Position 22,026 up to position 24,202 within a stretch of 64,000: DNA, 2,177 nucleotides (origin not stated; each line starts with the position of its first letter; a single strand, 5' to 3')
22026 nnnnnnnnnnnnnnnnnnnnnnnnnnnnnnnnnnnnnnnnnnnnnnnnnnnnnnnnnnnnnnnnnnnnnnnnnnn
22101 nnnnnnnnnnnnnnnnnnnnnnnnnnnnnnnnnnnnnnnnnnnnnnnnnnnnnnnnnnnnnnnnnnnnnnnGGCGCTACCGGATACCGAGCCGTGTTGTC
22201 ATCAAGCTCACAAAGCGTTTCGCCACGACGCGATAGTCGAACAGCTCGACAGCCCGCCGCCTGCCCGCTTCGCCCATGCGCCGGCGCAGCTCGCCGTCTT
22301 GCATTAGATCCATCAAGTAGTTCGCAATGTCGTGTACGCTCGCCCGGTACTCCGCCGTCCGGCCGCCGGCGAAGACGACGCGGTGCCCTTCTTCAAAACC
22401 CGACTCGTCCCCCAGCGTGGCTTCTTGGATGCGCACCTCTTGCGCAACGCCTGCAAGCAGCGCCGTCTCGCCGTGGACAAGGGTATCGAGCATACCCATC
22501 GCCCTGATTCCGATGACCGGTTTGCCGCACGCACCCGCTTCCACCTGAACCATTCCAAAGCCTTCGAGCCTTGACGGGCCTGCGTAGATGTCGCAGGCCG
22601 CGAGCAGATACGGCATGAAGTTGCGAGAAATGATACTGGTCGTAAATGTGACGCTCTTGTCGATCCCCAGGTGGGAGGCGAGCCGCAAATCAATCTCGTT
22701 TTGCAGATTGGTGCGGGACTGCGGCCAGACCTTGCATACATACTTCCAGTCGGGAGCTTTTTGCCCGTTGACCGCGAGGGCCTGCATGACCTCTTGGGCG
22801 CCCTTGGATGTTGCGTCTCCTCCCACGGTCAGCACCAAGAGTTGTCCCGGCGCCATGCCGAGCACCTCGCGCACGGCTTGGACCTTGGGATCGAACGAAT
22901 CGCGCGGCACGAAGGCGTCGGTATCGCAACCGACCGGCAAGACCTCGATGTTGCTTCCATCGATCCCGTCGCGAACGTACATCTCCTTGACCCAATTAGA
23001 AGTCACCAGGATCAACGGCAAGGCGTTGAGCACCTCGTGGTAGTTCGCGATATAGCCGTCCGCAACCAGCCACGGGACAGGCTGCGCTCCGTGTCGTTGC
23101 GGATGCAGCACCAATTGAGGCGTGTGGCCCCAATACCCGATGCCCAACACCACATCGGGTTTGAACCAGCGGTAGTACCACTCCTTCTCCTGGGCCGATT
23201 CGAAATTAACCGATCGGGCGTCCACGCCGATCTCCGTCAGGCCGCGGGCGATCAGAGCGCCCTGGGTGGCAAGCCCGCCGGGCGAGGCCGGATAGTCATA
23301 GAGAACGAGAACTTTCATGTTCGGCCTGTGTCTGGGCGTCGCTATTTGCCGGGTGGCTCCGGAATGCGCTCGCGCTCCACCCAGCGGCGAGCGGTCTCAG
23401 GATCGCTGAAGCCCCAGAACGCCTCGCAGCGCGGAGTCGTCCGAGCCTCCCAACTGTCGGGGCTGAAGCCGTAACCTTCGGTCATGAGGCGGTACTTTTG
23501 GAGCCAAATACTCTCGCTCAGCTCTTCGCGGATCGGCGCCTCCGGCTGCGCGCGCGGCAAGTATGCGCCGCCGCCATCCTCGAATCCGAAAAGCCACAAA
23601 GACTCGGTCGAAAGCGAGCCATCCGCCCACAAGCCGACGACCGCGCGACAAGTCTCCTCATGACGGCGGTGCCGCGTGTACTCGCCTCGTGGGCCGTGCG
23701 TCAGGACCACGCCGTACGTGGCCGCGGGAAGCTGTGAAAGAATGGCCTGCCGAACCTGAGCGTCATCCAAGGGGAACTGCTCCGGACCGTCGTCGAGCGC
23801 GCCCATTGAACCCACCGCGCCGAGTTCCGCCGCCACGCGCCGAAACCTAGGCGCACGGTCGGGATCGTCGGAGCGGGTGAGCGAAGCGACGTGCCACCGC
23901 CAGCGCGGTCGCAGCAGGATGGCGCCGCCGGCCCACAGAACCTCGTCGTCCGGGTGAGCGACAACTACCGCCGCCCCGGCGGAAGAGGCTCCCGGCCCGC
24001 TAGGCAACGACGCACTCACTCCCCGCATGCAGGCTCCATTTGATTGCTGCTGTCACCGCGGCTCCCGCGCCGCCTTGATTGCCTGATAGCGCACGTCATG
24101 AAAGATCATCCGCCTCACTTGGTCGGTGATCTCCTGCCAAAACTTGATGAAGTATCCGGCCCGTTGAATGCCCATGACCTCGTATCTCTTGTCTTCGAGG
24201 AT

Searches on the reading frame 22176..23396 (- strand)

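Call 20: search_protein_families(library=pfam, proteins=[window:22176-23396:-])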
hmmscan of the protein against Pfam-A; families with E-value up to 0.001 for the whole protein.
window:22176-23396:- (406 aa): 4 families
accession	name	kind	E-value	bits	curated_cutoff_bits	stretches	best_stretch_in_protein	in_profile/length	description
PF00534.26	Glycos_transf_1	-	6.2e-20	71.9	26.4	1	176-316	6-141/172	Glycosyl transferases group 1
PF13692.12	Glyco_trans_1_4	-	2.8e-14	54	27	1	188-317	4-126/142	Glycosyl transferases group 1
PF20706.3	GT4-conflict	-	1.7e-05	24.4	26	1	180-309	194-321/385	Family 4 Glycosyltransferase in conflict systems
PF13524.12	Glyco_trans_1_2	-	4.3e-05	23.9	25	0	287-395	70-142/144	Glycosyl transferase-like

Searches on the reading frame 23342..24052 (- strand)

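Call 20: search_protein_families(library=pfam, proteins=[window:23342-24052:-])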
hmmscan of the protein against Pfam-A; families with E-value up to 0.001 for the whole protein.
window:23342-24052:- (236 aa): 1 family
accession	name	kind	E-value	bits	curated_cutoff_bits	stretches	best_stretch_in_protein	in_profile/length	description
PF02585.22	PIG-L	-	1.6e-06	29.1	28.2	1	29-139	2-126/129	GlcNAc-PI de-N-acetylase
